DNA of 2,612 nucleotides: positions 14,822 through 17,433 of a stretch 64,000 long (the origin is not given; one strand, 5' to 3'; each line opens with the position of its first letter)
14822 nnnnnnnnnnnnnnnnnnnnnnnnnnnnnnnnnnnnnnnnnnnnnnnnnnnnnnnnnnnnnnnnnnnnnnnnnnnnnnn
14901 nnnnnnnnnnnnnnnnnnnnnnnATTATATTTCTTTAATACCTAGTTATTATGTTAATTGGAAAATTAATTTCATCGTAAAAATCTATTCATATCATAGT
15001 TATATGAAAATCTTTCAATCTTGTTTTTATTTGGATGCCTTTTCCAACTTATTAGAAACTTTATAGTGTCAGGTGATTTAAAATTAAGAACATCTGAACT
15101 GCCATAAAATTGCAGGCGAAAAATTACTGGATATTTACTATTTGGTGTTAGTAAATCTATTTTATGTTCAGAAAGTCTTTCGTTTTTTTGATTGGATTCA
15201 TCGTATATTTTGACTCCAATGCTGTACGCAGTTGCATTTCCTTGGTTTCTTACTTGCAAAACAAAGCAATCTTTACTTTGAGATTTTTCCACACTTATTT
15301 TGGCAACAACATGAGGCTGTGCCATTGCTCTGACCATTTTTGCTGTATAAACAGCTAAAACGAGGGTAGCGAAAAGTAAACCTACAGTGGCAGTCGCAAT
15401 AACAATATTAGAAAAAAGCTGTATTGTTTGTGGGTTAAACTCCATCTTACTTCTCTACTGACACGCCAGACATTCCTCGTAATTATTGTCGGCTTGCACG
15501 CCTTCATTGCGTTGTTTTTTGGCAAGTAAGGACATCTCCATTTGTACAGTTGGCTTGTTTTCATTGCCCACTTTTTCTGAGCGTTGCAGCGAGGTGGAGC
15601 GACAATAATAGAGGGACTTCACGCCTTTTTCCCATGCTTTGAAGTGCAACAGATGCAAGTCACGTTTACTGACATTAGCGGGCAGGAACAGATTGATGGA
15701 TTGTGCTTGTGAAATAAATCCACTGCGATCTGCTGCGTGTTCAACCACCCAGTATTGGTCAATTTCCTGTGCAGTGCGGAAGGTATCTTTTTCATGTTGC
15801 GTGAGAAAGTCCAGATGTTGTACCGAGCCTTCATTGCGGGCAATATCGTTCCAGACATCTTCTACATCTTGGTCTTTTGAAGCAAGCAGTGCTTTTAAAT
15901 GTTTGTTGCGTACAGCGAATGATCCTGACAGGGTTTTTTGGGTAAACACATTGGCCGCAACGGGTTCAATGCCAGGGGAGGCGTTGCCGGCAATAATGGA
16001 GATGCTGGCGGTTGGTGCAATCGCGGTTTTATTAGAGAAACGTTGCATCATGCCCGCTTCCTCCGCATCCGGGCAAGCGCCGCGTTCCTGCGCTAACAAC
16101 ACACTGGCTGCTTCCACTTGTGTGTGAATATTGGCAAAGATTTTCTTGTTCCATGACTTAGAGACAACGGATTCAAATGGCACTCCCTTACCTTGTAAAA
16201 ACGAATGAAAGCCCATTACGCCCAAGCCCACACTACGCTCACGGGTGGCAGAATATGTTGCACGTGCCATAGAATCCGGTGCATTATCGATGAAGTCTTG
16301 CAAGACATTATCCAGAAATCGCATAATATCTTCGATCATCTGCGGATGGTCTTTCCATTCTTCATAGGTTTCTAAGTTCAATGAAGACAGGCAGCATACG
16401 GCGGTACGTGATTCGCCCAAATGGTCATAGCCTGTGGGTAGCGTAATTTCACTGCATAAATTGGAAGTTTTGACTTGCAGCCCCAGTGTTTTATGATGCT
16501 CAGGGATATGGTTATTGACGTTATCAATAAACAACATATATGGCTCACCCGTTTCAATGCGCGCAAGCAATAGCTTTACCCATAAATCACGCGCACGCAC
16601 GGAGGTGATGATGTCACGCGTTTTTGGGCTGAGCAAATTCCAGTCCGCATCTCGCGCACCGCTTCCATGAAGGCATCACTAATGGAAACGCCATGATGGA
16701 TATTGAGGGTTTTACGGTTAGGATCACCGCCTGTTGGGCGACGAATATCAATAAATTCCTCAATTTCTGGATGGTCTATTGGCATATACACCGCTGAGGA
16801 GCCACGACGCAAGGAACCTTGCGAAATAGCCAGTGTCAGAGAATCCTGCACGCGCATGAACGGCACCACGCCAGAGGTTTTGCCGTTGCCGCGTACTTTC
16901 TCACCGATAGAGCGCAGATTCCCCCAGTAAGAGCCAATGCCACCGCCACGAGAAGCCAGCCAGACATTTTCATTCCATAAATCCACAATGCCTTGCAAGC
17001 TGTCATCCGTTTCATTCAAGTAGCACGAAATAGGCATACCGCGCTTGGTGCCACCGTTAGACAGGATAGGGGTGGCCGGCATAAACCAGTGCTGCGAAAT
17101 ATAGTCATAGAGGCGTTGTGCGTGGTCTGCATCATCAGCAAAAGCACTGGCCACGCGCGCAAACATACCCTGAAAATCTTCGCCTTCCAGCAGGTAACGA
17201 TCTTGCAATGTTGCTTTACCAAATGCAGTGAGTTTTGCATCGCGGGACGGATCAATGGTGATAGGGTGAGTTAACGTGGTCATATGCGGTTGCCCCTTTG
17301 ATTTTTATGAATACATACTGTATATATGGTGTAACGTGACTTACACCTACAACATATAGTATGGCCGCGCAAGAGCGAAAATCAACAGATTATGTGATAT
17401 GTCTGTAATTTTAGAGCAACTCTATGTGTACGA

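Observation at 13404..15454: AT-rich four-gene cassette (1-TM protein, 4-TM protein, MntA, HepT) inserted between nrdA and nrdB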

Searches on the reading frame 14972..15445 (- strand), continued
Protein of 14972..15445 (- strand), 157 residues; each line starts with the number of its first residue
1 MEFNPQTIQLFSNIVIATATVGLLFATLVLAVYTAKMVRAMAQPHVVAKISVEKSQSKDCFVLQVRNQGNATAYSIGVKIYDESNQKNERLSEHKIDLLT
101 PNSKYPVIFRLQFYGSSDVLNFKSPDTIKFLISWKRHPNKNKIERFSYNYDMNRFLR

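Call 86: fold_search(model_id=the predicted structure, library=viral)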
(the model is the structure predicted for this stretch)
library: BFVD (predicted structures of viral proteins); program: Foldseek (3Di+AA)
matches with E <= 10: 1143; with E <= 0.001: 6
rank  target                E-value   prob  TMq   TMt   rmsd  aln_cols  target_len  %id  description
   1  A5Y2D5                2.1e-04  1.00  0.40  0.12   5.4       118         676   16  (no name in the UniProt tables at hand)
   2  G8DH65                2.8e-04  1.00  0.42  0.39   9.7       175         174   15  (no name in the UniProt tables at hand)
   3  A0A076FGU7            3.6e-04  1.00  0.50  0.10   3.6       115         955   10  Uncharacterized protein [Aureococcus anophagefferens virus]
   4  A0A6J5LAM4            4.3e-04  1.00  0.42  0.44   8.6       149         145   10  Uncharacterized protein [uncultured Caudovirales phage]
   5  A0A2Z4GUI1            4.5e-04  1.00  0.33  0.31   9.7       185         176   16  (no name in the UniProt tables at hand)
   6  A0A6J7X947            6.6e-04  0.99  0.30  0.31   9.0       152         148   12  Uncharacterized protein [uncultured Caudovirales phage]
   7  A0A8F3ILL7            1.1e-03  1.00  0.48  0.50   3.9       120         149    3  (no name in the UniProt tables at hand)
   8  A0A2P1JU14            1.1e-03  1.00  0.34  0.38  11.6       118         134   14  Uncharacterized protein [Anoxybacillus phage A403]
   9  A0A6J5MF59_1          1.2e-03  1.00  0.38  0.10   5.2       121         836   18  Uncharacterized protein [uncultured Caudovirales phage]
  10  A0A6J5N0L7            1.3e-03  1.00  0.44  0.46  16.1       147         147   10  Uncharacterized protein [uncultured Caudovirales phage]
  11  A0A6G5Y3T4            1.5e-03  1.00  0.48  0.34  10.2       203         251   13  (no name in the UniProt tables at hand)
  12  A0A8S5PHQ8            2.7e-03  1.00  0.43  0.30   8.0       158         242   16  Uncharacterized protein [Siphoviridae sp. ctUGQ45]
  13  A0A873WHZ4            3.4e-03  1.00  0.37  0.58   4.0       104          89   10  Uncharacterized protein [Streptomyces phage Shady]
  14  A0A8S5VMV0            3.6e-03  1.00  0.42  0.46   5.2       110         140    7  (no name in the UniProt tables at hand)
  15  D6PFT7                3.8e-03  1.00  0.37  0.18   4.5       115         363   10  (no name in the UniProt tables at hand)
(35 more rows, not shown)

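Call 88: find_encoding_contigs(protein=P0084, flank=6000, max_places=2)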
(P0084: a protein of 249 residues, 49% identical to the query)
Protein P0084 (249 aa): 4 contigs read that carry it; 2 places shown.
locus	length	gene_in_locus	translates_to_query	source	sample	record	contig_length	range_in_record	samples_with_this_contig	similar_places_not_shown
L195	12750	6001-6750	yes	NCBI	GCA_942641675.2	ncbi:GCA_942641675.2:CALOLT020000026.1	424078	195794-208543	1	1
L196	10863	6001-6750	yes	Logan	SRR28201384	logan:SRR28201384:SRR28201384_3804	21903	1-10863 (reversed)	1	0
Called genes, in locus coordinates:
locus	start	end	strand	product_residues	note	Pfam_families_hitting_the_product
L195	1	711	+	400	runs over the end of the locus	-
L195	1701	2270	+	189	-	PF00239:Resolvase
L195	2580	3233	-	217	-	-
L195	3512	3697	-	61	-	-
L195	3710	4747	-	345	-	-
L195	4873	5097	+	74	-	-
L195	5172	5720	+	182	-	-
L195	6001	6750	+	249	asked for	-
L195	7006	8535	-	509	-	PF00239:Resolvase, PF07508:Recombinase, PF13408:Zn_ribbon_recom (weak)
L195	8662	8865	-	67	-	PF00254:FKBP_C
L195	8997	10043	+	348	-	PF16485:PLN_propep, PF01447:Peptidase_M4, PF02868:Peptidase_M4_C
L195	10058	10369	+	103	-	PF20242:Emfourin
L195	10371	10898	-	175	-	-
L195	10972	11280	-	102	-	PF11776:RcnB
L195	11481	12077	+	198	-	PF04011:LemA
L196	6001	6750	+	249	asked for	-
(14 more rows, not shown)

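Call 89: find_encoding_contigs(protein=P0077, flank=6000, max_places=2)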
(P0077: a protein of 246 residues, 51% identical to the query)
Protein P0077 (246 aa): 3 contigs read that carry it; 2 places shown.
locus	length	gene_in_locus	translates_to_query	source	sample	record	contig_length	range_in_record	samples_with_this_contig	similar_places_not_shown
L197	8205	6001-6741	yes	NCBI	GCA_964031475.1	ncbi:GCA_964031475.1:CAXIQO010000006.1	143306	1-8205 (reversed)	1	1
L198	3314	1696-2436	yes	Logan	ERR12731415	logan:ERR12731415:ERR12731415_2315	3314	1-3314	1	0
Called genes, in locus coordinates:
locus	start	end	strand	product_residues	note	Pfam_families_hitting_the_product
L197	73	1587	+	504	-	PF00324:AA_permease, PF13520:AA_permease_2, PF13906:AA_permease_C (weak)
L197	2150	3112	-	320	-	PF01634:HisG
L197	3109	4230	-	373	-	PF13393:tRNA-synt_His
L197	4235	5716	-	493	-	PF13393:tRNA-synt_His, PF03129:HGTP_anticodon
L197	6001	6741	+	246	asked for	-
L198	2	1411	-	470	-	?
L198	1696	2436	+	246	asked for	-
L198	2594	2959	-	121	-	-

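Call 90: find_encoding_contigs(protein=P0093, flank=6000, max_places=2)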
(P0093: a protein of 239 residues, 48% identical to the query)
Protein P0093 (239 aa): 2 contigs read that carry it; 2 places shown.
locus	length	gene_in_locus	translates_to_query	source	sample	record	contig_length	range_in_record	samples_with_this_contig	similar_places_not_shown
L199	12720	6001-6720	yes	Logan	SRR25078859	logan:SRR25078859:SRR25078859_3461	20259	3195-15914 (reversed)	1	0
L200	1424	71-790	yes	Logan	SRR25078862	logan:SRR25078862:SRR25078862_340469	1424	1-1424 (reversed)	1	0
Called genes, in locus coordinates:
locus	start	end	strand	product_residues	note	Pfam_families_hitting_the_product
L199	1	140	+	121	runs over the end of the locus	-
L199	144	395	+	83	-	-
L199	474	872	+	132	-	-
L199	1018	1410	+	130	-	-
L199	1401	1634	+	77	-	-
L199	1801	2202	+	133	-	PF01381:HTH_3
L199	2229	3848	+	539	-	PF13481:AAA_25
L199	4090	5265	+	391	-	PF13356:Arm-DNA-bind_3, PF00589:Phage_integrase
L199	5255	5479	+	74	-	-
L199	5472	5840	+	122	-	-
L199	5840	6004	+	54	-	-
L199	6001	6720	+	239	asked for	-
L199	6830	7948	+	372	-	PF14279:HNH_5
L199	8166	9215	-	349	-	-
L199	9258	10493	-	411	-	PF17820:PDZ_6 (faint), PF09851:SHOCT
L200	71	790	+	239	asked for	-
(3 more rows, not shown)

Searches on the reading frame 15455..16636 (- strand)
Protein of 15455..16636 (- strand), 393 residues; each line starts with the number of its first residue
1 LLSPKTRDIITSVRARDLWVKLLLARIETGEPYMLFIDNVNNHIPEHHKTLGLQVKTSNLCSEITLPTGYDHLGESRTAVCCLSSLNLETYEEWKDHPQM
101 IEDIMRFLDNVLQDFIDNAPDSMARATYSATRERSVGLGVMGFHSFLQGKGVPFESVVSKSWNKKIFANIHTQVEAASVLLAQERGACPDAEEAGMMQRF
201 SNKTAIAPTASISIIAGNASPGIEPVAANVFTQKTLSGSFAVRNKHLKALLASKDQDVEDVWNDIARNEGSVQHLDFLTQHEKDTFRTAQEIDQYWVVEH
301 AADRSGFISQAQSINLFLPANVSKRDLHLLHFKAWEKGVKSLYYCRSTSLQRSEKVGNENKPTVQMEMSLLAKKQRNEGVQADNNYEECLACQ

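Call 3: search_protein_families(library=pfam, proteins=[window:15455-16636:-], max_evalue=1)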
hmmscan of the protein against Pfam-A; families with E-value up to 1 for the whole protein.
window:15455-16636:- (393 aa): 2 families
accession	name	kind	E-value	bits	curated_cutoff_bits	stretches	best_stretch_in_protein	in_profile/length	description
PF02867.20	Ribonuc_red_lgC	-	3.7e-76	257.3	23.9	2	11-190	165-338/523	Ribonucleotide reductase, barrel domain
PF12436.14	USP7_ICP0_bdg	-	0.15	11.9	27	1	285-358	13-93/241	ICP0-binding domain of Ubiquitin-specific protease 7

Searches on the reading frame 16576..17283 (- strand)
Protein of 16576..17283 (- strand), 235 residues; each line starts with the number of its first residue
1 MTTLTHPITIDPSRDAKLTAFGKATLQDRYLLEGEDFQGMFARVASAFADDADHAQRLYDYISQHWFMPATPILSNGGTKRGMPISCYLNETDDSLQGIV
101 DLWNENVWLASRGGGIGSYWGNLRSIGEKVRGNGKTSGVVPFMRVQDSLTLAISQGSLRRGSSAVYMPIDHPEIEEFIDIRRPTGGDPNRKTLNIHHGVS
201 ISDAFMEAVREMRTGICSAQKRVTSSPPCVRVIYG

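Call 3: search_protein_families(library=pfam, proteins=[window:16576-17283:-], max_evalue=1)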
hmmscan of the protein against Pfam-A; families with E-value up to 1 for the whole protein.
window:16576-17283:- (235 aa): 3 families
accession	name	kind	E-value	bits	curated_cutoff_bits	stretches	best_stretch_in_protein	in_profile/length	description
PF02867.20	Ribonuc_red_lgC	-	5.7e-35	121.4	23.9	1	86-212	2-128/523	Ribonucleotide reductase, barrel domain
PF00317.26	Ribonuc_red_lgN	-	8.8e-20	71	28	1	17-82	2-77/77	Ribonucleotide reductase, all-alpha domain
PF18670.6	V_ATPase_I_N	-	0.2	12.5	25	1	20-56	41-77/90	V-type ATPase subunit I, N-terminal domain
